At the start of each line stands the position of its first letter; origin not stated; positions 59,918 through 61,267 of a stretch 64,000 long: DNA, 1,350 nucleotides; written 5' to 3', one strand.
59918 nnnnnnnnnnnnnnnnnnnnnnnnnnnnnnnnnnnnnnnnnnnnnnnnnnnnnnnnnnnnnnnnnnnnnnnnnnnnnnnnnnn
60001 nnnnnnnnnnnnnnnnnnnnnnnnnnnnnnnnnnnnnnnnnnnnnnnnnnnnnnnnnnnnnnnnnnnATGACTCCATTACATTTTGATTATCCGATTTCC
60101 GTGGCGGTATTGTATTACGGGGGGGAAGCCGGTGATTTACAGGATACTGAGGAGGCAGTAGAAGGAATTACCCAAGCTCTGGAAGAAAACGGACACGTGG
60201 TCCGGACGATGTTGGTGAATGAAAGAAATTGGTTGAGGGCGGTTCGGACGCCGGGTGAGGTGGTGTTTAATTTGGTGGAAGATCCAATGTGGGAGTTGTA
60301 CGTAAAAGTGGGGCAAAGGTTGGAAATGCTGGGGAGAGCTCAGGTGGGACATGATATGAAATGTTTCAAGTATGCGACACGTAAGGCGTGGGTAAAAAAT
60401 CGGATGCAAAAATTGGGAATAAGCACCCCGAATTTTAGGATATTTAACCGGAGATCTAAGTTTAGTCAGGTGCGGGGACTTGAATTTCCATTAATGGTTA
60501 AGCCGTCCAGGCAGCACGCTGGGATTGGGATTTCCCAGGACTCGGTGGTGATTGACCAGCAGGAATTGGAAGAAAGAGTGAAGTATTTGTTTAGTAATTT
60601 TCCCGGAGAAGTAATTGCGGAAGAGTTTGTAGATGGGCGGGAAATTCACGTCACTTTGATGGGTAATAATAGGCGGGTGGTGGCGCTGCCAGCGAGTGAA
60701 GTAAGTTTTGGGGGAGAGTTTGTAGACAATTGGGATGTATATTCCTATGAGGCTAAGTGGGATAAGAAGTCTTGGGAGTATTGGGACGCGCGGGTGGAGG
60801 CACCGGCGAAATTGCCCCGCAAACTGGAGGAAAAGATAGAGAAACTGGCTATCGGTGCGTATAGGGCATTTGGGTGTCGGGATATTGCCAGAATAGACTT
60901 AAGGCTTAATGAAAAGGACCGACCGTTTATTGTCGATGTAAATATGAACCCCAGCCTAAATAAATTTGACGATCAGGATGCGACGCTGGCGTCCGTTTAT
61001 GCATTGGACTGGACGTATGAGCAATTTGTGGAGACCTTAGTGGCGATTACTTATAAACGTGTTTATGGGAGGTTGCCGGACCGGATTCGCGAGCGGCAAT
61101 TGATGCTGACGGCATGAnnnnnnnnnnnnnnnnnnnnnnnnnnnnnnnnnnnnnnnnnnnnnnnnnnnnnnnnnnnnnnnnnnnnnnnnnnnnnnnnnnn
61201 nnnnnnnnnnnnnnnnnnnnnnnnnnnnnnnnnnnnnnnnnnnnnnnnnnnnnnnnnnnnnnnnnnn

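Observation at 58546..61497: Cassette next to the xerC-type recombinase: SET-domain protein plus two tandem Ddl-like ATP-grasp ligases plus an AdoMetDC-like pyruvoyl decarboxylase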

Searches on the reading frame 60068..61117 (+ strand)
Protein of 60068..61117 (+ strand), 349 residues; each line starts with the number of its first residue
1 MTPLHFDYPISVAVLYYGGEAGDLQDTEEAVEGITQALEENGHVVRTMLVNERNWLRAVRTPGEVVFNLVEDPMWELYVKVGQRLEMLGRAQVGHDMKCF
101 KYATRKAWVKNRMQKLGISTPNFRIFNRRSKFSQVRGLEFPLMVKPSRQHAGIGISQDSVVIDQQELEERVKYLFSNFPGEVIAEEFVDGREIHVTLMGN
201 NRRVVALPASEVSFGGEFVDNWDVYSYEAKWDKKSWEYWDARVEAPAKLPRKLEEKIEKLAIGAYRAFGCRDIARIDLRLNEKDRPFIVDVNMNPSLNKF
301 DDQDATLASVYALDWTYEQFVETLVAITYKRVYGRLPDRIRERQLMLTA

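Call 3: search_protein_families(library=pfam, proteins=[window:60068-61117:+], max_evalue=0.01)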
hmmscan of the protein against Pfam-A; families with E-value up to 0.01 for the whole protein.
window:60068-61117:+ (349 aa): 6 families
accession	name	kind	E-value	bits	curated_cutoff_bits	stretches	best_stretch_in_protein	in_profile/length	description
PF07478.18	Dala_Dala_lig_C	-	2.7e-29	102.6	24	1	113-325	2-203/204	D-ala D-ala ligase C-terminus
PF01071.24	GARS_A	-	3.5e-07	30.7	27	1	105-209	2-110/194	Phosphoribosylglycinamide synthetase, ATP-grasp (A) domain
PF02655.19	ATP-grasp_3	-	5.2e-06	27.1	23.2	1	106-292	4-154/160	ATP-grasp domain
PF08443.16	RimK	-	4.7e-05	23.5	21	0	252-302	126-174/188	RimK-like ATP-grasp domain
PF03133.20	TTL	-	0.00068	19.4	20.1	1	254-307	220-271/292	Tubulin-tyrosine ligase family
PF02222.28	ATP-grasp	-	0.00098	19.3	27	1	112-189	2-77/179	ATP-grasp domain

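Call 7: search_solved_structures(query=window:60068-61117:+, max_evalue=0.01)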
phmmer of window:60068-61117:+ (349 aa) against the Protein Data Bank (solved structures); distinct sequences matched with E-value up to 0.01: 41.
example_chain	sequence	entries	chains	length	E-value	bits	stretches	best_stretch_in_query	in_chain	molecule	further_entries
3i12_A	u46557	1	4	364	1.4e-17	66.7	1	85-298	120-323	D-alanine-D-alanine ligase A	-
3q1k_A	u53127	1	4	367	1.4e-17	66.7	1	85-298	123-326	D-alanine--D-alanine ligase A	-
7u56_A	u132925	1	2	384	2.6e-16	62.5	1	85-301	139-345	D-alanine--D-alanine ligase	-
3r23_A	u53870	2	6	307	1.9e-14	56.4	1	84-299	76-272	D-alanine--D-alanine ligase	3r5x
3se7_A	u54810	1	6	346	2.1e-14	56.2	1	84-301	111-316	VanA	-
4fu0_A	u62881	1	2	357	3.9e-14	55.3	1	106-298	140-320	D-alanine--D-alanine ligase 7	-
8evx_A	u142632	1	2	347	5.5e-14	54.9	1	111-298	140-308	D-alanine--D-alanine ligase A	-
8evv_A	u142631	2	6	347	5.5e-14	54.9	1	111-298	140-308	D-alanine--D-alanine ligase A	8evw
3k3p_A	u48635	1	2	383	2.8e-12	49.2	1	61-302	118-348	D-alanine--D-alanine ligase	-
3r5f_A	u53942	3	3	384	5.6e-12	48.3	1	134-300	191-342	D-alanine--D-alanine ligase 1 | D-alanine--D-alanine ligase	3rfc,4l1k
3e5n_A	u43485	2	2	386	5.6e-12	48.3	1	134-300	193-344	D-alanine-D-alanine ligase A | D-alanine--D-alanine ligase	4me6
8fff_A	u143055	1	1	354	4.5e-11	45.3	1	137-301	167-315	D-alanine--D-alanine ligase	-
2i80_A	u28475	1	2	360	4.6e-11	45.3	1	138-301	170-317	D-alanine-D-alanine ligase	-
1e4e_B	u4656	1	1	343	4.6e-11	45.3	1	86-307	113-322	VANCOMYCIN/TEICOPLANIN A-TYPE RESISTANCE PROTEIN VANA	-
2i87_A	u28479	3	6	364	4.7e-11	45.2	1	138-301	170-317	D-alanine-D-alanine ligase | D-alanine--D-alanine ligase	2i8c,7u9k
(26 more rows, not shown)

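Call 8: search_protein_families(library=ncbifam, proteins=[window:60068-61117:+], max_evalue=0.01)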
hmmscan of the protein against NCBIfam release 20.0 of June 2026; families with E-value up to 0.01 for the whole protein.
window:60068-61117:+ (349 aa): 42 families (the best 25 are shown)
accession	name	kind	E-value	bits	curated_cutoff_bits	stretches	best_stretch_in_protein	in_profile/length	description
NF002378.0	PRK01372.1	subfamily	6e-32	110.6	243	1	12-300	9-276/305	D-alanine--D-alanine ligase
TIGR01205.1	D_ala_D_alaTIGR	subfamily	1.8e-29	102.8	245.65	1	83-325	84-314/318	D-alanine--D-alanine ligase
NF002528.0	PRK01966.1-4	subfamily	8e-26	90.7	262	1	64-297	101-330/366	D-alanine--D-alanine ligase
NF002525.0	PRK01966.1-1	equivalog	7.7e-23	81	457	1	85-300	120-325/364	D-alanine--D-alanine ligase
NF000091.3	D_ala_D_ser_VanG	exception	3.5e-22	78.7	495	1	85-326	115-341/344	D-alanine--D-serine ligase VanG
NF012215.1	D_ala_D_lac_VanD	exception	1.3e-21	77.3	700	1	61-328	89-340/343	D-alanine--(R)-lactate ligase VanD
NF002527.0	PRK01966.1-3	equivalog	1.4e-20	73.8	310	1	85-297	98-300/332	D-alanine--D-alanine ligase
NF000206.1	D_ala_D_lac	equivalog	2.1e-20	73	550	1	64-304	92-319/342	D-alanine--(R)-lactate ligase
NF011169.0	PRK14571.1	equivalog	4.7e-20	72.1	404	1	29-326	19-293/300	D-alanyl-alanine synthetase A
NF002526.0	PRK01966.1-2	equivalog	1.3e-19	70.3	449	1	134-330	171-349/362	D-alanine--D-alanine ligase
NF002529.0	PRK01966.1-5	equivalog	1.6e-19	70.1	472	1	58-328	81-336/348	D-alanine--D-alanine ligase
NF000372.1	D_ala_D_lac_VanI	exception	1.4e-18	67.3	700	1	43-327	73-339/341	D-alanine--(R)-lactate ligase VanI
NF000207.3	D_ala_D_ser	equivalog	7.7e-17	61.4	520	1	85-327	111-338/342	D-alanine--D-serine ligase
NF012216.1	D_ala_D_lac_VanB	exception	3.6e-14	52.7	750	1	88-331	114-342/342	D-alanine--(R)-lactate ligase VanB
NF000374.1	D_ala_D_lac_VanO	exception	8.2e-14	51.4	750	1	43-308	73-323/346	D-alanine--(R)-lactate ligase VanO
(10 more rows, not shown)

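Call 28: find_homologous_proteins(query=window:60068-61117:+, max_evalue=0.001)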
Query window:60068-61117:+ (349 aa): 363 proteins with E <= 0.001 among 5028 candidates; the best 120 are listed.
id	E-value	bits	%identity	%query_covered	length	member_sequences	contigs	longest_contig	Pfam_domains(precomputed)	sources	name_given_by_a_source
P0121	5.8e-225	763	94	100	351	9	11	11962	PF08443.17,PF02655.20,PF01071.25,PF07478.19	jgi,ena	-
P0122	4.6e-209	711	87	100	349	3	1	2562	PF03133.21,PF02655.20,PF01071.25,PF07478.19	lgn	-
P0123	5.4e-207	704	87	100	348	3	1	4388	PF03133.21,PF02655.20,PF01071.25,PF07478.19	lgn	-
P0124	2.2e-205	699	86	100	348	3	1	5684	PF02655.20,PF01071.25,PF07478.19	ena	-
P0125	6.2e-187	638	78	100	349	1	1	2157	PF02655.20,PF01071.25,PF07478.19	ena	-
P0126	2.5e-177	607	74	100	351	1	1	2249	PF01071.25,PF07478.19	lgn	-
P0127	4.0e-177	606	74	100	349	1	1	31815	PF03133.21,PF02655.20,PF01071.25,PF07478.19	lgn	-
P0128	3.8e-175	600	71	100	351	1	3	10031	PF03133.21,PF02655.20,PF01071.25,PF07478.19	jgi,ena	-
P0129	1.1e-174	598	71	100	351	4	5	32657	PF03133.21,PF02655.20,PF01071.25,PF07478.19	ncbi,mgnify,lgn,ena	ncbi:MAG: ATP-grasp domain-containing protein [Patescibacteria group bacterium]|mgnify:FL=1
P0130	4.6e-174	596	71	100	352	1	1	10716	PF03133.21,PF02655.20,PF01071.25,PF07478.19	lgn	-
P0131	5.5e-174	596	72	100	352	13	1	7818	PF02655.20,PF01071.25,PF07478.19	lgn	-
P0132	7.0e-173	592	71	100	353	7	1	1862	PF02655.20,PF01071.25,PF07478.19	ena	-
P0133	1.4e-172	591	70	100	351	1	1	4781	PF02655.20,PF01071.25,PF07478.19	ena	-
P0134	1.5e-172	591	71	100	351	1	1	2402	PF03133.21,PF02655.20,PF01071.25,PF07478.19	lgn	-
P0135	5.0e-172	589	72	100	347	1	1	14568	PF02655.20,PF01071.25,PF07478.19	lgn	-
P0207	7.8e-130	451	58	96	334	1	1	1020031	PF03133.21,PF02655.20,PF01071.25,PF07478.19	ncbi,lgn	ncbi:MAG: ATP-grasp domain-containing protein [Microgenomates group bacterium]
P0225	2.8e-125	436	58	94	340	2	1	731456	PF03133.21,PF07478.19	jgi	jgi:D-alanine-D-alanine ligase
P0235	2.2e-122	426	56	93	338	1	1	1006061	PF01071.25,PF07478.19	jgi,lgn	jgi:D-alanine-D-alanine ligase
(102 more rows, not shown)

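Call 29: find_encoding_contigs(protein=P0207, flank=8000, max_places=1)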
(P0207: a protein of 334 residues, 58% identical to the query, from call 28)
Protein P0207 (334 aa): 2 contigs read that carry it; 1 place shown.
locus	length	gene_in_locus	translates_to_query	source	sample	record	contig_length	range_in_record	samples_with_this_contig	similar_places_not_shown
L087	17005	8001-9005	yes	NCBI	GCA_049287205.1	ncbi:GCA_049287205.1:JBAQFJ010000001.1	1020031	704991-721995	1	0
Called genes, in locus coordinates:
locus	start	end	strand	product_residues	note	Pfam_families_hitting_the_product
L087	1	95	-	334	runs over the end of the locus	PF01594:AI-2E_transport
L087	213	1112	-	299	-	PF01745:IPT (weak), PF01715:IPPT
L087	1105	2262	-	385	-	PF00919:UPF0004, PF04055:Radical_SAM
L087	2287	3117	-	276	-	PF13399:LytR_C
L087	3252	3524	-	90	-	PF00216:Bac_DNA_binding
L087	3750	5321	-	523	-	PF12072:RNase_Y_N, PF00013:KH_1 (weak), PF01966:HD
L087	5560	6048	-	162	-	PF21982:RecX_HTH1 (faint), PF02631:RecX_HTH2, PF21981:RecX_HTH3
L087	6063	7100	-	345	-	PF00154:RecA_N, PF06745:ATPase (faint), PF08423:Rad51, PF21096:RecA_C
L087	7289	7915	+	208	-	PF00702:Hydrolase, PF13419:HAD_2, PF13242:Hydrolase_like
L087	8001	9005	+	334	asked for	PF01071:GARS_A (faint), PF02655:ATP-grasp_3, PF07478:Dala_Dala_lig_C, PF03133:TTL (weak)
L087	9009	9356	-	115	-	-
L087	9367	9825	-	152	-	PF00380:Ribosomal_S9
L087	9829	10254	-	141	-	PF00572:Ribosomal_L13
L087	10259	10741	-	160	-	PF01196:Ribosomal_L17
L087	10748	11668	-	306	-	PF01193:RNA_pol_L, PF01000:RNA_pol_A_bac, PF03118:RNA_pol_A_CTD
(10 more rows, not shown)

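Call 30: find_encoding_contigs(protein=P0225, flank=8000, max_places=1)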
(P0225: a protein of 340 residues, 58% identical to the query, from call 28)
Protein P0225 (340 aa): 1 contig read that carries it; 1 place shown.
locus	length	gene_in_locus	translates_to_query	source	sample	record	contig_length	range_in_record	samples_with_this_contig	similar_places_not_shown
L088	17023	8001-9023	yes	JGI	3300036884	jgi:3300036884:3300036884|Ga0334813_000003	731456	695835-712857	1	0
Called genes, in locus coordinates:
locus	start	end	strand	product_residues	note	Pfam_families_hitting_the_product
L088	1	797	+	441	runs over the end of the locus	PF01541:GIY-YIG (weak), PF27096:UvrC_M, PF02151:UVR, PF08459:UvrC_RNaseH_dom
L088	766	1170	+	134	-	PF04020:Phage_holin_4_2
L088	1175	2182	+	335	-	PF01933:CofD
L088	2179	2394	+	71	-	PF03840:SecG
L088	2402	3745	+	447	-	PF00496:SBP_bac_5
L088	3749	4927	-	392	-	PF12704:MacB_PCD, PF02687:FtsX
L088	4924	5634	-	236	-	PF02463:SMC_N (faint), PF00005:ABC_tran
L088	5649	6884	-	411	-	PF25919:BSH_CusB (faint), PF00364:Biotin_lipoyl (faint), PF25954:Beta-barrel_RND_2 (weak), PF25990:Beta-barrel_YknX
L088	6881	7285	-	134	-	PF12802:MarR_2 (weak)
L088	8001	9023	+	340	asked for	PF03133:TTL (faint), PF07478:Dala_Dala_lig_C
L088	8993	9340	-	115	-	-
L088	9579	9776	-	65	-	-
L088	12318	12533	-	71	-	-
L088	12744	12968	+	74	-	PF13560:HTH_31, PF12844:HTH_19, PF01381:HTH_3, PF13443:HTH_26 (weak)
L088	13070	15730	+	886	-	PF26449:DUF8128, PF01935:DUF87 (weak), PF10412:TrwB_AAD_bind (faint), PF25199:nSTAND_NTPase5 (faint), PF12696:TraG-D_C (faint)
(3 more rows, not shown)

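Call 31: find_encoding_contigs(protein=P0235, flank=8000, max_places=1)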
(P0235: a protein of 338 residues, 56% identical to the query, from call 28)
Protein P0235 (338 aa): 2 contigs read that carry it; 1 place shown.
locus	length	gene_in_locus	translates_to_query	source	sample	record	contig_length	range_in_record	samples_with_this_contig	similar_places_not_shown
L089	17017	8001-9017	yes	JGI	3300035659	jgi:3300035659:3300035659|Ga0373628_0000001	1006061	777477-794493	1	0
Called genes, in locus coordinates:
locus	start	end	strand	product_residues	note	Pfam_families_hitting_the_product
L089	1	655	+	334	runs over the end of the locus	PF01933:CofD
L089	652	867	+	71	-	PF03840:SecG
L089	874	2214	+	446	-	PF00496:SBP_bac_5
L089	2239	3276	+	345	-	PF14555:UBA_4 (faint), PF25990:Beta-barrel_YknX, PF25967:RND-MFP_C (weak), PF25975:CzcB_C, PF25989:YknX_C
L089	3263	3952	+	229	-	PF02463:SMC_N (weak), PF00005:ABC_tran, PF13304:AAA_21 (faint)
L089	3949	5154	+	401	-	PF12704:MacB_PCD, PF02687:FtsX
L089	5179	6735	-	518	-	-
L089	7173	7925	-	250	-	PF01936:NYN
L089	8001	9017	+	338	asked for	PF01071:GARS_A (weak), PF07478:Dala_Dala_lig_C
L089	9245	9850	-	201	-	-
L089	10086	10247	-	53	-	-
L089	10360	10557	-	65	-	-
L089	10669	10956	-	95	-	-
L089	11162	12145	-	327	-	PF01522:Polysacc_deac_1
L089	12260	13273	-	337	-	PF07478:Dala_Dala_lig_C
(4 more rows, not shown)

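Call 82: search_protein_representatives(protein=window:60068-61117:+)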
Query: 349 residues. Proteins with E-value up to 0.001 (for the whole library): 9223; up to 1e-10: 3451; up to 1e-30: 251. The best 150 are listed.
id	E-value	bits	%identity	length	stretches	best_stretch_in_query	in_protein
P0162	5.1e-163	558.1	69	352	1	1-348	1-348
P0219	7.7e-127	439.2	73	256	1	1-256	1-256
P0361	1.2e-88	313.6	57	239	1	110-349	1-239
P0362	1.2e-83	297.1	49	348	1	21-331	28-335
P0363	4.5e-77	275.5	72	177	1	1-176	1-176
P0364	9.2e-66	238.3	73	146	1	198-336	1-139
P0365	6.8e-62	225.6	41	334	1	23-331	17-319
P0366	7.0e-51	189.4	50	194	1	9-190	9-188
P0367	1.9e-47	178.1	34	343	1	26-338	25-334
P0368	3.3e-47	177.3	29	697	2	26-335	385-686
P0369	6.3e-47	176.4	35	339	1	22-326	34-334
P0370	3.7e-46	173.9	35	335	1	13-341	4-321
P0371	3.8e-46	173.8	29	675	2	26-298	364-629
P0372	1.7e-45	171.7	34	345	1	24-331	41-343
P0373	2.6e-44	167.8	37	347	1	25-332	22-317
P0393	6.1e-40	153.4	32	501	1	27-325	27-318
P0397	2.1e-39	151.7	33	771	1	24-331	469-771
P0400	5.3e-39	150.3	35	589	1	25-334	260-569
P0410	3.5e-38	147.6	33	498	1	28-332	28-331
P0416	9.1e-38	146.3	33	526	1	37-328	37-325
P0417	1.6e-37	145.5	39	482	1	36-339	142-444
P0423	4.1e-37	144.1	29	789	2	26-325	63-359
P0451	4.0e-35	137.6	33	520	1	26-299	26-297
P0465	1.1e-34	136.1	30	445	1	11-332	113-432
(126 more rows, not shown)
